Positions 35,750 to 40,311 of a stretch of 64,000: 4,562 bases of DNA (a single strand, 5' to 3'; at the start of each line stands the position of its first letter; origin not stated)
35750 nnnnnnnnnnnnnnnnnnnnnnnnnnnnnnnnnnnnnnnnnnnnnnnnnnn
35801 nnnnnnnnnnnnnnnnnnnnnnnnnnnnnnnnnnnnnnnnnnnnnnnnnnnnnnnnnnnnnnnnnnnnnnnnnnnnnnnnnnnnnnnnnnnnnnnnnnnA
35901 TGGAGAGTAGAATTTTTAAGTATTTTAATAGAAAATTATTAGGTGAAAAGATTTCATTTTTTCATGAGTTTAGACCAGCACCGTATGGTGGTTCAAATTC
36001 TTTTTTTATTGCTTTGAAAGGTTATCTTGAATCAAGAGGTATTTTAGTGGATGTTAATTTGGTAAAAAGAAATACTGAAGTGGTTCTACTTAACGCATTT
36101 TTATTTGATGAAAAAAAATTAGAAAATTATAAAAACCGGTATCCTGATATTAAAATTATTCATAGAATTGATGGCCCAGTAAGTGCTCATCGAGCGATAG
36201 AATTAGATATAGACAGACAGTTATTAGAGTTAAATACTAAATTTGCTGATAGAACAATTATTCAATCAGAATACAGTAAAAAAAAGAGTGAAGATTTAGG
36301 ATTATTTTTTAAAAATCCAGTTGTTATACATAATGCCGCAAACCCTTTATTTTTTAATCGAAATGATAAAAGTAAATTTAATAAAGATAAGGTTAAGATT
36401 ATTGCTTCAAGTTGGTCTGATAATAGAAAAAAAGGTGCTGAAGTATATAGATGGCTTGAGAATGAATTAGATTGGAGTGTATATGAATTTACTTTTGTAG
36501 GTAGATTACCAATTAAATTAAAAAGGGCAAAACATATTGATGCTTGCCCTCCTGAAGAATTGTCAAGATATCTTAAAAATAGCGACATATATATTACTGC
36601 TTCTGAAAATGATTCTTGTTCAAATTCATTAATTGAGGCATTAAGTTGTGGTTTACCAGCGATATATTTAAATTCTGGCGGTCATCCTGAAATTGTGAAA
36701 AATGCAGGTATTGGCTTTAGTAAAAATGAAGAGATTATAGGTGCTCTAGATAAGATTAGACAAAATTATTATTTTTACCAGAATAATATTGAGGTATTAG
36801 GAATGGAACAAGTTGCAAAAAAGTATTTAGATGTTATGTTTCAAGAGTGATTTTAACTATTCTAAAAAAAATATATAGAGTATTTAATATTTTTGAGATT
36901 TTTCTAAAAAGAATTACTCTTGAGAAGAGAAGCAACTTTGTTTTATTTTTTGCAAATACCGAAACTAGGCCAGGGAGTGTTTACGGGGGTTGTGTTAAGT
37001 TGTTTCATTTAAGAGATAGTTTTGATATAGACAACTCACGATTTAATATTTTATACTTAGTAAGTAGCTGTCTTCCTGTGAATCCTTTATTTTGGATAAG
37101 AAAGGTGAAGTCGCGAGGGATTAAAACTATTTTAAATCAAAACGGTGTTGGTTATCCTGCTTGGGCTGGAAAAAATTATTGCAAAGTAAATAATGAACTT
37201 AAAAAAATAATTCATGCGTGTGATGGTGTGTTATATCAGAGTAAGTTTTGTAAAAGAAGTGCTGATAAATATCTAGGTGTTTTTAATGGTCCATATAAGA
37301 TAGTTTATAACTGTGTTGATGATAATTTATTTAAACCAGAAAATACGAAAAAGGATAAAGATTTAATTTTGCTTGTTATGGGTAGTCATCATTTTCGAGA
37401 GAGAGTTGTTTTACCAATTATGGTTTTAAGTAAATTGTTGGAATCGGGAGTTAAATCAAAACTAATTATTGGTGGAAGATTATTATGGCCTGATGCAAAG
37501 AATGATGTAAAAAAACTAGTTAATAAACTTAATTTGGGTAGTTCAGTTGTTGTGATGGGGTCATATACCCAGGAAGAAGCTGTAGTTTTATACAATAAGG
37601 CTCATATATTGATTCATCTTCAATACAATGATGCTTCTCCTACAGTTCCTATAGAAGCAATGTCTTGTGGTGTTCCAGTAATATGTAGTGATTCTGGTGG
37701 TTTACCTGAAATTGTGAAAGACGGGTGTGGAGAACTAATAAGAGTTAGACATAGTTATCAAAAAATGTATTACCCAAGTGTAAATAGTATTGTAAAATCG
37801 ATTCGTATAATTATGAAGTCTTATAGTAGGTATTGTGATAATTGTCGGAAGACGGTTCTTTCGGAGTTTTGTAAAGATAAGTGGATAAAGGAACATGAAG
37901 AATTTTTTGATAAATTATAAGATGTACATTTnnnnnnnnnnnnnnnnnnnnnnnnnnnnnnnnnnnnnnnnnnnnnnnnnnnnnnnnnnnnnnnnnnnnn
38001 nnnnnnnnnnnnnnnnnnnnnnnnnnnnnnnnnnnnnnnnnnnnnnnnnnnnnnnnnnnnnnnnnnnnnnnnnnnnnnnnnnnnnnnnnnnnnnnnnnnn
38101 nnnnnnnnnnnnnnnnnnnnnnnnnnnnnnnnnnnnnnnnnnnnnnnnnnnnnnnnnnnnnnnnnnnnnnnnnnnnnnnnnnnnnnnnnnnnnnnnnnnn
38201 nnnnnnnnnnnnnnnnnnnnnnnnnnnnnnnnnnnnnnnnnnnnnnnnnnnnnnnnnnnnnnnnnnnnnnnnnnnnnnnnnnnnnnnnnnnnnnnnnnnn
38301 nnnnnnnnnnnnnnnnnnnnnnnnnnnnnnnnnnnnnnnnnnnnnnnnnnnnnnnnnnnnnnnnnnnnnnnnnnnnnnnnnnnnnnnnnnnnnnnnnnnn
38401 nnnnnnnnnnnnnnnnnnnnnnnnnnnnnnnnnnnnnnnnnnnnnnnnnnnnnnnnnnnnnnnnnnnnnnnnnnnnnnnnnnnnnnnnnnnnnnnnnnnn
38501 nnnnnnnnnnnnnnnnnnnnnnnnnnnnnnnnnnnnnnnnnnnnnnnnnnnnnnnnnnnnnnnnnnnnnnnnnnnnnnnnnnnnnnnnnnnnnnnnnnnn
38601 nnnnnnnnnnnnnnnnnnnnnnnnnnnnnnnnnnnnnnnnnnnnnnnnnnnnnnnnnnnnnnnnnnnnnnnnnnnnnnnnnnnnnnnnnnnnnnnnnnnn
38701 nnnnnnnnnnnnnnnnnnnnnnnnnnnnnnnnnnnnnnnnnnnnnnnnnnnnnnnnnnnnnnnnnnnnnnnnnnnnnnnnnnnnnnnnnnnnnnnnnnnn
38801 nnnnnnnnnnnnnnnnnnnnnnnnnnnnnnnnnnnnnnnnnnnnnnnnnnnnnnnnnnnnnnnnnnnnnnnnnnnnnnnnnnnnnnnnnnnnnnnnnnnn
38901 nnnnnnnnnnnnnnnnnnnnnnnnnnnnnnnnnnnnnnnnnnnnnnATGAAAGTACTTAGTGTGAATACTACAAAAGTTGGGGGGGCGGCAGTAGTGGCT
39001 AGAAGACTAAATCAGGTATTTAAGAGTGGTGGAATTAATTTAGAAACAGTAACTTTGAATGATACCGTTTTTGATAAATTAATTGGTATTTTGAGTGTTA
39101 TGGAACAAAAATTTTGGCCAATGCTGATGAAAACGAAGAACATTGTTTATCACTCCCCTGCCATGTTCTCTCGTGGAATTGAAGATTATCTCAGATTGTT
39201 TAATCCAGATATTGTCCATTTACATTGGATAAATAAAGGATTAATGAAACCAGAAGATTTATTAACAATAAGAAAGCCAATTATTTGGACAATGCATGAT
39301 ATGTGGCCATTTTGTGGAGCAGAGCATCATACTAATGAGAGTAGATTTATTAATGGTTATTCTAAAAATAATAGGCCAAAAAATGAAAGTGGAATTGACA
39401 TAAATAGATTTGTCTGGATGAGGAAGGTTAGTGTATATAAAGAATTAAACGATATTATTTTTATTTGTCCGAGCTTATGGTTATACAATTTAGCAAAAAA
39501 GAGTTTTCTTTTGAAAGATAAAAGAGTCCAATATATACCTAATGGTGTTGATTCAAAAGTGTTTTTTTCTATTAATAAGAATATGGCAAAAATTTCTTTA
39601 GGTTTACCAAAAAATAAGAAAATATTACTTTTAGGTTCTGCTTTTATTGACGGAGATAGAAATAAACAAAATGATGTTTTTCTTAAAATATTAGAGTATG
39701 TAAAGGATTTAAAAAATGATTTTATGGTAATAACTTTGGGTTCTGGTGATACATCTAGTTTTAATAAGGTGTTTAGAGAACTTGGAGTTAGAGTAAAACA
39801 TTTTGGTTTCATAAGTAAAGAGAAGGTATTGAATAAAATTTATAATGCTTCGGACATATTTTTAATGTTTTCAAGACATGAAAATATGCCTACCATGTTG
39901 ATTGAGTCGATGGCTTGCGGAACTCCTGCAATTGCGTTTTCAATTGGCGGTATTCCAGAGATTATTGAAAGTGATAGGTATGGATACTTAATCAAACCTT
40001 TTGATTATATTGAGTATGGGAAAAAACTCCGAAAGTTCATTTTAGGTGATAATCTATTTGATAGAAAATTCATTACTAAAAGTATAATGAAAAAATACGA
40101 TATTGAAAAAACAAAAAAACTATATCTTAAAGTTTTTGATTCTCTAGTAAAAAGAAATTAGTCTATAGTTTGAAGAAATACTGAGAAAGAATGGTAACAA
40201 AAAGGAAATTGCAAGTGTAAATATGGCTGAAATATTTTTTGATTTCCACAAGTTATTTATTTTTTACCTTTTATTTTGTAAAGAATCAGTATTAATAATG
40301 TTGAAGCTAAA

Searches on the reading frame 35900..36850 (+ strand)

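Call 9: search_protein_families(library=pfam, proteins=[window:35900-36850:+], max_evalue=0.001)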
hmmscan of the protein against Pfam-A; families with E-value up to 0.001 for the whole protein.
window:35900-36850:+ (316 aa): 2 families
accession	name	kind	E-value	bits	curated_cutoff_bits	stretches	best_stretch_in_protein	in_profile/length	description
PF00534.26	Glycos_transf_1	-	1.9e-11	44.2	26.4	1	212-275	77-140/172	Glycosyl transferases group 1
PF13692.12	Glyco_trans_1_4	-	6.8e-09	36.6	27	1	213-274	61-125/142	Glycosyl transferases group 1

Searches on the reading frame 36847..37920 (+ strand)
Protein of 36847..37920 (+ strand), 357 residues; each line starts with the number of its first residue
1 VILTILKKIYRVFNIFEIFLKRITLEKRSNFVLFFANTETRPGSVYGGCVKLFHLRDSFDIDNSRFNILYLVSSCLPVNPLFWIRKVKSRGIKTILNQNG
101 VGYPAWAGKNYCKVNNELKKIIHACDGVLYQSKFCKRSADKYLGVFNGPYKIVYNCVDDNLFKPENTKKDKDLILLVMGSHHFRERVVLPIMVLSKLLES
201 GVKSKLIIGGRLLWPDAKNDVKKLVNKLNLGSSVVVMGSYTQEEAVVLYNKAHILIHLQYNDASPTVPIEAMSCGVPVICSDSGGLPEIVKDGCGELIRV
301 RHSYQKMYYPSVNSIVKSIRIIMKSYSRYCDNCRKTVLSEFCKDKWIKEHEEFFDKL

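Call 9: search_protein_families(library=pfam, proteins=[window:36847-37920:+], max_evalue=0.001)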
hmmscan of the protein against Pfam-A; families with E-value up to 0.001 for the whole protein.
window:36847-37920:+ (357 aa): 2 families
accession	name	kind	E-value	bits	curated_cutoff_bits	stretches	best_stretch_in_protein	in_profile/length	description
PF00534.26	Glycos_transf_1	-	3.1e-21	76.1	26.4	1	162-298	5-140/172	Glycosyl transferases group 1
PF13692.12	Glyco_trans_1_4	-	4e-14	53.5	27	1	175-295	4-121/142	Glycosyl transferases group 1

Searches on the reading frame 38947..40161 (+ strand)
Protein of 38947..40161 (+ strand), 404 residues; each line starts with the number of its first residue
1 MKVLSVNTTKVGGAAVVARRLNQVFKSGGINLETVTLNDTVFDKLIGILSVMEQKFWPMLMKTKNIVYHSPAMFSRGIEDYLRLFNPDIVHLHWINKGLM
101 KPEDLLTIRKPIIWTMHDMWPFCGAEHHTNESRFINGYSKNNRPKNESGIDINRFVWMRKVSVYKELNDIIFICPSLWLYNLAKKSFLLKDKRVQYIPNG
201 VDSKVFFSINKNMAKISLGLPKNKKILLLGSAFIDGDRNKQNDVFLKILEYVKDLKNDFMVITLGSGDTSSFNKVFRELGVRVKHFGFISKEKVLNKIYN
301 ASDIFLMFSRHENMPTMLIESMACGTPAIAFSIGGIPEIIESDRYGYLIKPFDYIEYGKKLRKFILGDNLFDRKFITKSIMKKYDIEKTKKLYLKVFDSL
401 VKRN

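Call 9: search_protein_families(library=pfam, proteins=[window:38947-40161:+], max_evalue=0.001)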
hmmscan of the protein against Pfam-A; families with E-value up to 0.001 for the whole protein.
window:38947-40161:+ (404 aa): 4 families
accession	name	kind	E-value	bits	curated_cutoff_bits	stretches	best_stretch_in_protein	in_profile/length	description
PF00534.26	Glycos_transf_1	-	5.3e-21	75.3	26.4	1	237-369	25-160/172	Glycosyl transferases group 1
PF13692.12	Glyco_trans_1_4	-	2.8e-20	73.5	27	1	225-363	3-138/142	Glycosyl transferases group 1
PF13439.12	Glyco_transf_4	-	6.6e-10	39.7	28.5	1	11-203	1-168/170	Glycosyltransferase Family 4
PF13524.12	Glyco_trans_1_2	-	0.00049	20.5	25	0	275-351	27-100/144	Glycosyl transferase-like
